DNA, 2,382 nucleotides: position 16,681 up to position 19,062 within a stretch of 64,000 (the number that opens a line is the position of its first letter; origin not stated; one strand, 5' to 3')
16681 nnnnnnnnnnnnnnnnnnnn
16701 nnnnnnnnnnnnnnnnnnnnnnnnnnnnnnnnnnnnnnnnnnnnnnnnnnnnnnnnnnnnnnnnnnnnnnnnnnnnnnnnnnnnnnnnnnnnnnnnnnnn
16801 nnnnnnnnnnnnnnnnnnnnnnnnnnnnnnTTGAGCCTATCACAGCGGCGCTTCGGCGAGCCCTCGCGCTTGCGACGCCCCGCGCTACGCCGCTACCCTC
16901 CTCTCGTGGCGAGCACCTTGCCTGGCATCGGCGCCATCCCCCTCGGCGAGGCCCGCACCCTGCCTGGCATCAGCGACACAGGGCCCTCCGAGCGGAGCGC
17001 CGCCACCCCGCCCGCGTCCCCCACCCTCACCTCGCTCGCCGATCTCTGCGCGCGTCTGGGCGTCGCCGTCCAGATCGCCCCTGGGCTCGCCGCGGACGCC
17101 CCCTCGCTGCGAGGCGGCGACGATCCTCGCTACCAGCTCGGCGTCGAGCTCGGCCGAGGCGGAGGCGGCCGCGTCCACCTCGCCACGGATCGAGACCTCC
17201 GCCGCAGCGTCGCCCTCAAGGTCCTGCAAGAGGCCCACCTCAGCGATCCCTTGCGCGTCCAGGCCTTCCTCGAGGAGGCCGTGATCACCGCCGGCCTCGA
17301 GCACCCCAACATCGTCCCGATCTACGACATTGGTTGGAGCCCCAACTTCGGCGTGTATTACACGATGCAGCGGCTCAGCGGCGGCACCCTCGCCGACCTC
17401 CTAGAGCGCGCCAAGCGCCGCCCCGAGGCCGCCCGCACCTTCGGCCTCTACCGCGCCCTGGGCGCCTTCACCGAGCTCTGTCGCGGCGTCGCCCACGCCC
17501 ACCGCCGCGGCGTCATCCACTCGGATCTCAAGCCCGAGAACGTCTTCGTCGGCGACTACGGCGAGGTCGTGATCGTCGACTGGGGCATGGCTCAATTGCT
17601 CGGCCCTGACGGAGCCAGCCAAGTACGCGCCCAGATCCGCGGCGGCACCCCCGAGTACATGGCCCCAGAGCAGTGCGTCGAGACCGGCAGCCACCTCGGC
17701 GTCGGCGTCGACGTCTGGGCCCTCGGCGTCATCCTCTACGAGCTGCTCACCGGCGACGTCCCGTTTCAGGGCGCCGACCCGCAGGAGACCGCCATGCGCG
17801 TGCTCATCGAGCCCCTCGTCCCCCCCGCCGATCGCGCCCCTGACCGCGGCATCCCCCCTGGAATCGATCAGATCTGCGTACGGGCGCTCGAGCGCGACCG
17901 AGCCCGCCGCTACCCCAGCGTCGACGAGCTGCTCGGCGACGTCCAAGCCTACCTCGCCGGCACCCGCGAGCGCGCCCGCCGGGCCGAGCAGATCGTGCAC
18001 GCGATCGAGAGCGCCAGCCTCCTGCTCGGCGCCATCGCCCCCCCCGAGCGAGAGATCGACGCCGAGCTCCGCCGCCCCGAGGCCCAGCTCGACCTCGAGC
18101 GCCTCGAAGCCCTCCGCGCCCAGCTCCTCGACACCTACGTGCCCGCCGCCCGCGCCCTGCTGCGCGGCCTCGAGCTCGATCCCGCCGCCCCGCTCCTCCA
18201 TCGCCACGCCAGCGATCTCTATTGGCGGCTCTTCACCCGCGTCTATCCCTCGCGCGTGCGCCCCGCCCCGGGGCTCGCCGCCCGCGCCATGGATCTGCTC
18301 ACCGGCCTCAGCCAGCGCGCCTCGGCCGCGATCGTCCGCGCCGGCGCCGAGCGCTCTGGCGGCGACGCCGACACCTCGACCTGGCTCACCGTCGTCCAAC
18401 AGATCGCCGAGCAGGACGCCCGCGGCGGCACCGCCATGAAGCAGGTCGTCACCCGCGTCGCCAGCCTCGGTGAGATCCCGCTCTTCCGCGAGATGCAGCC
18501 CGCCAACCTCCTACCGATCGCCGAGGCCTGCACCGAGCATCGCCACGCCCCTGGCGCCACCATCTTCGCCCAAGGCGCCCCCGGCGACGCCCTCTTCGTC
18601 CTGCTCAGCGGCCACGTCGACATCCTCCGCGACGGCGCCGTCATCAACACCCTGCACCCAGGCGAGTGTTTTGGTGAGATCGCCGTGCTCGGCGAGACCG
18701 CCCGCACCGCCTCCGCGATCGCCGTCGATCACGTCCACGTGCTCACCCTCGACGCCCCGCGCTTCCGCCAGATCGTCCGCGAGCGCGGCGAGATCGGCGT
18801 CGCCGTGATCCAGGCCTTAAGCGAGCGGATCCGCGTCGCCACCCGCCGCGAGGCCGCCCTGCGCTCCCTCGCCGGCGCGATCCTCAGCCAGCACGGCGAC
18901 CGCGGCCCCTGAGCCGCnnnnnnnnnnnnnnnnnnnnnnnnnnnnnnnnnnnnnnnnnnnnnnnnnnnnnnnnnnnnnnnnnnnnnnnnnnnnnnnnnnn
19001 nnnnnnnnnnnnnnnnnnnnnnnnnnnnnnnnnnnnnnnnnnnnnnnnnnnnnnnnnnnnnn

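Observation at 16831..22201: Self-contained cyclic-nucleotide signalling module: hybrid histidine kinase, REC-cyclase, and a Ser/Thr kinase with cNMP-binding domain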

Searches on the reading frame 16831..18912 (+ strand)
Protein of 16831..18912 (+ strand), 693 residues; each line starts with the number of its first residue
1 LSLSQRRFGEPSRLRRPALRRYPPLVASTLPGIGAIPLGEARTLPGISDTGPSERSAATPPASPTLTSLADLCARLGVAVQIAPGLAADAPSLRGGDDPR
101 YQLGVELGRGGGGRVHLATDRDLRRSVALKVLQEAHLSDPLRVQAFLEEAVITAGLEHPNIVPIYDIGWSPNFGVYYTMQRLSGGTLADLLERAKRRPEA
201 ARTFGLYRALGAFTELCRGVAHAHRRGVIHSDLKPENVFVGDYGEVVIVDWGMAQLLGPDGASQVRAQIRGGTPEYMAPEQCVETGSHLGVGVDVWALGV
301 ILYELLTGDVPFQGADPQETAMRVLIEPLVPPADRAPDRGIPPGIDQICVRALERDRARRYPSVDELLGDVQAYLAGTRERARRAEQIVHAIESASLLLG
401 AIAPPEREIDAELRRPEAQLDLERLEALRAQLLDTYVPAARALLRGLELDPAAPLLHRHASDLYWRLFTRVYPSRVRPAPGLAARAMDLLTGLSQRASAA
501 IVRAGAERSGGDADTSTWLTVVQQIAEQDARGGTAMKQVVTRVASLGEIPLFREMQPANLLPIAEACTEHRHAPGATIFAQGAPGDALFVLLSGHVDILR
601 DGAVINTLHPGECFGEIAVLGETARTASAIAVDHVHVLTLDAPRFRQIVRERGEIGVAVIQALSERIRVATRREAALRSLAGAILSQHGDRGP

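Call 4: search_protein_families(library=pfam, proteins=[window:16831-18912:+], max_evalue=0.01)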
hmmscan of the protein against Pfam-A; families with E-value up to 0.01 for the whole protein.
window:16831-18912:+ (693 aa): 5 families
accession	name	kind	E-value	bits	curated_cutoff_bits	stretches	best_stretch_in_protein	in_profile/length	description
PF00069.31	Pkinase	-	3.4e-42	145.1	31.7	1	101-360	1-251/263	Protein kinase domain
PF07714.23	PK_Tyr_Ser-Thr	-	2.3e-26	93.1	23.1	1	103-324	3-217/258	Protein tyrosine and serine/threonine kinase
PF00027.35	cNMP_binding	-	1.8e-20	73.1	27.5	1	571-651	3-88/89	Cyclic nucleotide-binding domain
PF01636.29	APH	-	9.3e-05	22.7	23.2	1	192-255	132-198/239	Phosphotransferase enzyme family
PF14531.12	Kinase-like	-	0.00012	21.9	25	1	216-317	154-256/289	Kinase-like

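Call 5: find_homologous_proteins(query=window:16831-18912:+, max_evalue=1e-10)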
Query window:16831-18912:+ (693 aa): 3759 proteins with E <= 1e-10 among 8000 candidates; the best 120 are listed.
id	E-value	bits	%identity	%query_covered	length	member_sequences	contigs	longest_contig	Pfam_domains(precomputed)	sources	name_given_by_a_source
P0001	0.0e+0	1454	99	96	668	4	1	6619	PF07714.24,PF00069.32,PF00027.36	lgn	-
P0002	2.9e-292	990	70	96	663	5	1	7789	PF07714.24,PF00069.32,PF00027.36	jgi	-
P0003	4.5e-285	966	69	96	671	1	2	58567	PF07714.24,PF00069.32,PF00027.36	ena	-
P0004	6.8e-256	869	65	94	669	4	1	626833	PF07714.24,PF00069.32,PF14531.13,PF00027.36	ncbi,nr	ncbi:MAG: protein kinase [Myxococcales bacterium]|nr:protein kinase [Myxococcales bacterium]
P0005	2.8e-245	834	61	96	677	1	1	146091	PF07714.24,PF00069.32,PF00027.36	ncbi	ncbi:MAG: serine/threonine-protein kinase [Nannocystaceae bacterium]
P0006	2.3e-242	825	62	92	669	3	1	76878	PF07714.24,PF00069.32,PF14531.13,PF00027.36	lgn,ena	-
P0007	3.7e-239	814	64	89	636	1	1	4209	PF07714.24,PF00069.32,PF00027.36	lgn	-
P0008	1.6e-238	812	61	92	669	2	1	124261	PF07714.24,PF00069.32,PF14531.13,PF00027.36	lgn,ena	-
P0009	2.0e-235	802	61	92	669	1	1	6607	PF07714.24,PF00069.32,PF14531.13,PF00027.36,PF01636.30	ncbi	-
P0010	1.2e-231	789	59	93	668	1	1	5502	PF07714.24,PF00069.32,PF14531.13,PF00027.36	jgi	jgi:hypothetical protein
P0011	1.1e-228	779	59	93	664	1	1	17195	PF07714.24,PF00069.32,PF14531.13,PF00027.36,PF01636.30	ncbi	ncbi:MAG: serine/threonine-protein kinase [Nannocystaceae bacterium]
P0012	8.7e-228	776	61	88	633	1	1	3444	PF07714.24,PF00069.32,PF14531.13,PF00027.36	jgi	-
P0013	1.4e-214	733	57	93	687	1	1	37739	PF07714.24,PF00069.32,PF00027.36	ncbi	-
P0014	8.9e-209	714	55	93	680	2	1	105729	PF07714.24,PF00069.32,PF14531.13,PF00027.36,PF01636.30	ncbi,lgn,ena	-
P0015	1.1e-208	713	60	85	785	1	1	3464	PF07714.24,PF00069.32,PF14531.13,PF00027.36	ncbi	-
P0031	2.0e-183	630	51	89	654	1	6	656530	PF07714.24,PF00069.32,PF00027.36,PF01636.30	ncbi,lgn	-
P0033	5.2e-183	628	50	92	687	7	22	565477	PF07714.24,PF00069.32,PF14531.13,PF00027.36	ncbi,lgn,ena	-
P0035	2.0e-182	627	51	89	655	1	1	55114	PF07714.24,PF00069.32,PF00027.36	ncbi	-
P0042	1.3e-178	614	49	90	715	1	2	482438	PF07714.24,PF00069.32,PF00027.36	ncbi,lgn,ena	-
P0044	2.7e-177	610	49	90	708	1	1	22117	PF07714.24,PF00069.32,PF00027.36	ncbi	-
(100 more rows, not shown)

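Call 10: find_related_loci(query=A1, collection=genome_contigs, flank=10000)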
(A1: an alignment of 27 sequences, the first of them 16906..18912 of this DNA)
Query A1 (668 aa) in genome_contigs; peptide patterns used: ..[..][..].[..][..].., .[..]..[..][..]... (x = any residue, [..] = any of these).
600 stretches matched a pattern (row limit reached: there are more); 590 encode a relative of the query (tblastn E <= 1e-3); the best 80 are kept; 80 distinct loci.
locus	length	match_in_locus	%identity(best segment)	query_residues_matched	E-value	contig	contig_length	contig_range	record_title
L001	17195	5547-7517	59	16-662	0e+0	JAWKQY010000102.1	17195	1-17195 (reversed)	MAG: Nannocystaceae bacterium isolate AC1.67 AC1.67.fa-102, whole genome shotgun sequence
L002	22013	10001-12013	55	21-662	0e+0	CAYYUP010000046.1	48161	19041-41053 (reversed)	MAG TPA_asm: uncultured Nannocystis sp. isolate binchicken_co67_189 genome assembly, contig: NODE_599_length_48161_cov_9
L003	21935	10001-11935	50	53-665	0e+0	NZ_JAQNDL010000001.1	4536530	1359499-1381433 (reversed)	Nannocystis bainbridge strain BB15-2 000000Farrow, whole genome shotgun sequence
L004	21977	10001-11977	62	22-662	0e+0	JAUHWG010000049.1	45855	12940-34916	MAG: Polyangia bacterium isolate 2_bin.15 NODE_656_length_45855_cov_7.993199, whole genome shotgun sequence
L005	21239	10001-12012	47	40-655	9e-114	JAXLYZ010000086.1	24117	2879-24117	MAG: Myxococcota bacterium isolate STL-MYX26 C4.62.fa-86, whole genome shotgun sequence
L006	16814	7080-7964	40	75-358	3e-57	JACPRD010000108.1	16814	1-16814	MAG: Planctomycetota bacterium isolate NC_groundwater_670_Ag_B-0.1um_68_49 B_1_S1_Biohub_coassembly_k141_3103626, whole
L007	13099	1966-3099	37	66-428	9e-55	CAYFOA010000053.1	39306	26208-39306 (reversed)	MAG TPA_asm: uncultured Rickettsiales bacterium isolate ERP019367_co1_6 genome assembly, contig: NODE_1066_length_39306_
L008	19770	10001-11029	36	75-352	8e-54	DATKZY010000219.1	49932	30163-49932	MAG TPA_asm: Planctomycetota bacterium isolate SMAG_U14257 k141_4103861, whole genome shotgun sequence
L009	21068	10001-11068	38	70-412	1e-51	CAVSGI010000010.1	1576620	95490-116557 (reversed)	MAG: uncultured delta proteobacterium isolate MFD05684.bin.2.251 genome assembly, contig: contig_45738, whole genome sho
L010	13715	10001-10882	39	63-352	8e-51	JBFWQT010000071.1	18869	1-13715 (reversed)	MAG: Planctomycetota bacterium isolate CA_2019_TPBF_19 NODE_13483_length_18869_cov_4.147636_TPBF, whole genome shotgun s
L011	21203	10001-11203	35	75-424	1e-48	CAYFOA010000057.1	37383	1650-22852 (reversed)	MAG TPA_asm: uncultured Rickettsiales bacterium isolate ERP019367_co1_6 genome assembly, contig: NODE_1124_length_37383_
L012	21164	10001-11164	34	61-443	6e-48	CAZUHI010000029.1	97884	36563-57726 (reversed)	MAG TPA_asm: uncultured Rickettsiales bacterium isolate binchicken_co46_645 genome assembly, contig: NODE_311_length_978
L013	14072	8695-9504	41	75-359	9e-47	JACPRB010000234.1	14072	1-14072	MAG: Planctomycetota bacterium isolate NC_groundwater_668_Ag_B-0.1um_65_30 B_1_S1_Biohub_coassembly_k141_3425245, whole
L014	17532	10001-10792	42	76-352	3e-46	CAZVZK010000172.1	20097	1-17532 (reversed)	MAG TPA_asm: uncultured Alcaligenaceae bacterium isolate SRP287051_co2_85 genome assembly, contig: NODE_5206_length_2009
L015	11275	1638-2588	37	51-378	4e-46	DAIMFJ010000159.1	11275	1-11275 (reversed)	MAG TPA_asm: Planctomycetota bacterium isolate CTOTU46476 NODE_660_length_11275_cov_3.500624, whole genome shotgun seque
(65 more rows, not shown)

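Call 12: find_encoding_contigs(protein=P0003, flank=10000, max_places=3)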
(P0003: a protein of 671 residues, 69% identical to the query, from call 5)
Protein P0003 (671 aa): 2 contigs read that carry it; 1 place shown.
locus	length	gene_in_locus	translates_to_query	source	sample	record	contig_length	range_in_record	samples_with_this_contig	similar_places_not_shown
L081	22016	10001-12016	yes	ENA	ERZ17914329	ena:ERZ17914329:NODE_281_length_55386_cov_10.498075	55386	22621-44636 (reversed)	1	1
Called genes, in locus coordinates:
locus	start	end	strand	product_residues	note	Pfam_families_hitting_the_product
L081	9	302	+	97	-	-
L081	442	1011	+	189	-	PF00578:AhpC-TSA, PF08534:Redoxin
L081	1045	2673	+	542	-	PF10092:DUF2330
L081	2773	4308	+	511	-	PF07070:Spo0M (weak), PF02985:HEAT (faint), PF13646:HEAT_2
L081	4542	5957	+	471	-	PF17957:Big_7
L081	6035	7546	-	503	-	PF00501:AMP-binding, PF13193:AMP-binding_C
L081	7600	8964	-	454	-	PF00072:Response_reg, PF13191:AAA_16 (weak), PF00158:Sigma54_activat, PF14532:Sigma54_activ_2, PF07728:AAA_5, PF25601:AAA_lid_14, PF02954:HTH_8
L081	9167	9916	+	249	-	PF05013:FGase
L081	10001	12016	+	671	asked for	PF00069:Pkinase, PF07714:PK_Tyr_Ser-Thr, PF00027:cNMP_binding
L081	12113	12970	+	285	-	-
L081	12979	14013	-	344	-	PF00072:Response_reg, PF00211:Guanylate_cyc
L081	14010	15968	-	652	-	PF00989:PAS (weak), PF08448:PAS_4, PF13426:PAS_9, PF00512:HisKA, PF02518:HATPase_c, PF00072:Response_reg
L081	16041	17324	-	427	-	PF00278:Orn_DAP_Arg_deC, PF01168:Ala_racemase_N, PF02784:Orn_Arg_deC_N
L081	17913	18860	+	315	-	PF10127:RlaP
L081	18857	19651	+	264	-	PF10127:RlaP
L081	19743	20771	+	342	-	PF02504:FA_synthesis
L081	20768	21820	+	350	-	PF09949:APP1_cat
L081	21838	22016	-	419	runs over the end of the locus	PF01566:Nramp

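Call 13: find_encoding_contigs(protein=P0004, flank=10000, max_places=3)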
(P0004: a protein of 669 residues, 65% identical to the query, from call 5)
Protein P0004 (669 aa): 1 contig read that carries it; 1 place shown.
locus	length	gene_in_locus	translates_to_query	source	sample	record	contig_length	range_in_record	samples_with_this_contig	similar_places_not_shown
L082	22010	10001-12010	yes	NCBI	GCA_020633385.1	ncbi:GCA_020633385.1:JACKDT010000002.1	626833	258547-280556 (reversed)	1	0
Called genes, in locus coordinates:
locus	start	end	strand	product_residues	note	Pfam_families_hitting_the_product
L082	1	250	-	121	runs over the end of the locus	PF03992:ABM (weak)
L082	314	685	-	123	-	PF00571:CBS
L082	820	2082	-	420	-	PF01266:DAO (faint), PF01494:FAD_binding_3 (faint), PF07992:Pyr_redox_2, PF13450:NAD_binding_8 (faint), PF00070:Pyr_redox, PF22366:NDH2_C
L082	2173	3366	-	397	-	PF02163:Peptidase_M50, PF00571:CBS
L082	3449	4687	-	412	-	PF01839:FG-GAP (faint), PF13517:FG-GAP_3 (weak)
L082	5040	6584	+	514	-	PF13505:OMP_b-brl (faint), PF00691:OmpA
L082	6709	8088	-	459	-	PF00072:Response_reg, PF00158:Sigma54_activat, PF14532:Sigma54_activ_2, PF07728:AAA_5 (weak), PF25601:AAA_lid_14, PF02954:HTH_8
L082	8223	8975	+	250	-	PF05013:FGase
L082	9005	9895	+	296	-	PF09296:NUDIX-like, PF09297:Zn_ribbon_NUD, PF00293:NUDIX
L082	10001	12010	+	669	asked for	PF00069:Pkinase, PF07714:PK_Tyr_Ser-Thr, PF14531:Kinase-like, PF00027:cNMP_binding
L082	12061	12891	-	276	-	PF07382:HC2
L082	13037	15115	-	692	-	-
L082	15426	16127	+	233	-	-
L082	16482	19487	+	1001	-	PF07382:HC2, PF01751:Toprim, PF01131:Topoisom_bac, PF01396:Zn_ribbon_Top1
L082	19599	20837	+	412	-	PF13439:Glyco_transf_4, PF20706:GT4-conflict, PF00534:Glycos_transf_1, PF13692:Glyco_trans_1_4, PF13524:Glyco_trans_1_2 (weak)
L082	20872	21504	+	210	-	PF04542:Sigma70_r2, PF08281:Sigma70_r4_2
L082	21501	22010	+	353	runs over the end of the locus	-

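Call 14: find_encoding_contigs(protein=P0001, flank=10000, max_places=3)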
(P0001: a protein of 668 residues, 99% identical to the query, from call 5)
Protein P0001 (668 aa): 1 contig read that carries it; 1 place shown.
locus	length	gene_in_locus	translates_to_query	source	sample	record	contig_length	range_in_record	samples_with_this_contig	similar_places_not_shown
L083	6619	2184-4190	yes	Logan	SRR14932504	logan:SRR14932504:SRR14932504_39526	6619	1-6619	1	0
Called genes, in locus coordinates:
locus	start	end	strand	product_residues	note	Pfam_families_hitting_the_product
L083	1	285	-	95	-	?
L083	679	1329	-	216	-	PF04116:FA_hydroxylase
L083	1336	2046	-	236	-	PF00413:Peptidase_M10 (weak)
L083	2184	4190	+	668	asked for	PF00069:Pkinase, PF07714:PK_Tyr_Ser-Thr, PF00027:cNMP_binding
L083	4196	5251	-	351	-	PF00072:Response_reg, PF00211:Guanylate_cyc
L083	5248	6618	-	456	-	?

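Call 33: find_encoding_contigs(protein=P0002, flank=10000, max_places=2)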
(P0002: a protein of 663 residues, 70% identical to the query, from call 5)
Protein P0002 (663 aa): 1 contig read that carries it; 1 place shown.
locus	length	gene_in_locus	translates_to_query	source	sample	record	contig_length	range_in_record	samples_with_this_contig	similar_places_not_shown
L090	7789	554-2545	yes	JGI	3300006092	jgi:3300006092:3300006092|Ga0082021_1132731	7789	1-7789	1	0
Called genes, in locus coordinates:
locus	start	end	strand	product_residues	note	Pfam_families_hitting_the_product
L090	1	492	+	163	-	?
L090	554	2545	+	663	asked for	PF00069:Pkinase, PF07714:PK_Tyr_Ser-Thr, PF00027:cNMP_binding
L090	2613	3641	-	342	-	PF00072:Response_reg, PF00211:Guanylate_cyc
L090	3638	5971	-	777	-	PF13188:PAS_8 (faint), PF00989:PAS, PF08448:PAS_4, PF13426:PAS_9, PF00512:HisKA, PF02518:HATPase_c, PF00072:Response_reg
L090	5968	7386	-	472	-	PF00278:Orn_DAP_Arg_deC, PF01168:Ala_racemase_N, PF02784:Orn_Arg_deC_N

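Call 34: find_encoding_contigs(protein=P0005, flank=10000, max_places=2)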
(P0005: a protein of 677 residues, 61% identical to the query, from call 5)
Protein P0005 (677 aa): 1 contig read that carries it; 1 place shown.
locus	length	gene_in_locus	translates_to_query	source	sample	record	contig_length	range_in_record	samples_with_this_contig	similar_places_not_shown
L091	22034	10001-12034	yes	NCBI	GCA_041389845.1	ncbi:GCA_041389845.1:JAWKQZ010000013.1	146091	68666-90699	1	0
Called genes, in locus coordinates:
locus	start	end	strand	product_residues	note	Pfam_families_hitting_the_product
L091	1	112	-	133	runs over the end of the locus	PF00571:CBS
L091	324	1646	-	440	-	PF01266:DAO (faint), PF07992:Pyr_redox_2, PF00070:Pyr_redox, PF22366:NDH2_C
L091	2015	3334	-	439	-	PF00404:Dockerin_1 (faint), PF01839:FG-GAP (faint), PF13517:FG-GAP_3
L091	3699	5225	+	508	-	PF00691:OmpA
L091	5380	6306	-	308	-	PF00126:HTH_1, PF03466:LysR_substrate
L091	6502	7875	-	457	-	PF00072:Response_reg, PF00158:Sigma54_activat, PF14532:Sigma54_activ_2, PF07728:AAA_5, PF25601:AAA_lid_14, PF02954:HTH_8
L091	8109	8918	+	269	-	PF05013:FGase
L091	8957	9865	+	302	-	PF09296:NUDIX-like, PF09297:Zn_ribbon_NUD, PF00293:NUDIX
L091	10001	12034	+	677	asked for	PF00069:Pkinase, PF07714:PK_Tyr_Ser-Thr, PF00027:cNMP_binding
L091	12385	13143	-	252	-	-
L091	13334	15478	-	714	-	-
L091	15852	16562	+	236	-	-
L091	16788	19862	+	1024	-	PF01751:Toprim, PF01131:Topoisom_bac, PF01396:Zn_ribbon_Top1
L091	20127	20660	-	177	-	PF01451:LMWPc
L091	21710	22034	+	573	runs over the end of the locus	PF13442:Cytochrome_CBB3 (faint), PF00034:Cytochrom_C (faint), PF07635:PSCyt1 (faint), PF19089:DUF5777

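Call 40: predict_structure(alignment_id=A1)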
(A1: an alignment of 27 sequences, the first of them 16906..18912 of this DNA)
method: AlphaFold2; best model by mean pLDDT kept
length: 668 residues; sequences in the alignment: 27
mean_pLDDT: 85.6   pTM: 0.66
mean pLDDT of the five models: 85.6, 85.6, 83.9, 82.9, 80.5
residues with pLDDT >= 90: 341; 70-90: 262; 50-70: 26; < 50: 39
segments of 3 or more residues with pLDDT < 50: 1-36, 666-668
pLDDT, mean of each block of 10 residues (from residue 1): 39 40 37 46 81 74 82 86 85 90 92 90 93 94 91 92 91 81 93 97 92 91 90 87 82 90 90 98 95 95 96 90 98 96 96 84 91 90 90 89 95 96 92 95 88 89 92 91 81 88 72 90 86 89 94 91 92 92 89 73 94 91 84 81 78 72 55
secondary structure, 60 per line:
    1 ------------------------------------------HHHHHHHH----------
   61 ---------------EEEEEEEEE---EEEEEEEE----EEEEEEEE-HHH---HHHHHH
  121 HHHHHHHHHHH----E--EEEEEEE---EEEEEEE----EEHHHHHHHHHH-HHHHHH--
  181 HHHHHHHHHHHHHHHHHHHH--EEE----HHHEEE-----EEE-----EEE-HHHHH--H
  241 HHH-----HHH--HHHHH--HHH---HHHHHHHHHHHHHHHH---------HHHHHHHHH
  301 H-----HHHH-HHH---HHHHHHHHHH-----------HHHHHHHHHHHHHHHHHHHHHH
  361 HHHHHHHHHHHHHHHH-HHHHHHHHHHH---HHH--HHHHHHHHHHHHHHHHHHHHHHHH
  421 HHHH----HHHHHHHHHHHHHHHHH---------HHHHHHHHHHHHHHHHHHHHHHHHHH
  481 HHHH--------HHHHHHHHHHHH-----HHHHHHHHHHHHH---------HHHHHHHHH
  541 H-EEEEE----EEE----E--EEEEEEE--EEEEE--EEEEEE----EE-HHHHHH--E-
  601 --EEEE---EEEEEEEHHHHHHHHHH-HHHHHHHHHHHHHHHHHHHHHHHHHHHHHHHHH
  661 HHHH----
elements in order: H43-50 E76-84 E88-95 E100-107 H115-131 E139-145 E149-155 H162-171 H173-178 H181-200 E203-205 E213-215 E221-223 E229-231 H233-237 H240-243 H254-258 H267-282 H292-301 H307-310 H318-327 H339-376 H378-388 H397-424 H429-445 H455-484 H493-504 H510-522 H532-541 E543-547 E552-554 E562-568 E571-575 E578-583 H591-596 E603-606 E610-616 H617-626 H628-664
